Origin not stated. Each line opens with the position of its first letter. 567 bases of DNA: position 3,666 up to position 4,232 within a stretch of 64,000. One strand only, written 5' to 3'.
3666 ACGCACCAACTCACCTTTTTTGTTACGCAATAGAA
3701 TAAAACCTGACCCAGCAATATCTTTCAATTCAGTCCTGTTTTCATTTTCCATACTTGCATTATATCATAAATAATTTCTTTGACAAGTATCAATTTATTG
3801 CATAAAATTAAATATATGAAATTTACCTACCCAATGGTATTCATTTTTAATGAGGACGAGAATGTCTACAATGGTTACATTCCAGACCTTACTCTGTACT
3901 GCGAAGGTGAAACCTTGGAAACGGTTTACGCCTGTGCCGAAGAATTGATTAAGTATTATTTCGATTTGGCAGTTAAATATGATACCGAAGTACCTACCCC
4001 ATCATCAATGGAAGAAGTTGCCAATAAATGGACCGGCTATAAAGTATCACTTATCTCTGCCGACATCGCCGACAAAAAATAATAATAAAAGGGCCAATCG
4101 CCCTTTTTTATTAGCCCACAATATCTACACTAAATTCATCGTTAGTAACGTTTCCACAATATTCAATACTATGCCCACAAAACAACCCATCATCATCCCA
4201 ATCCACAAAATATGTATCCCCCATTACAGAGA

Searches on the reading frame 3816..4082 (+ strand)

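Call 102: search_protein_families(library=pfam, proteins=[window:3816-4082:+], max_evalue=0.001)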
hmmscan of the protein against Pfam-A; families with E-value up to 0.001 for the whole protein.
window:3816-4082:+ (88 aa): 1 family
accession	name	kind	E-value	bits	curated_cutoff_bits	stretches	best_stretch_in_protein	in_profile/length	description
PF15919.11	HicB_lk_antitox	-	2.5e-08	34.5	27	1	8-85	3-83/123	HicB_like antitoxin of bacterial toxin-antitoxin system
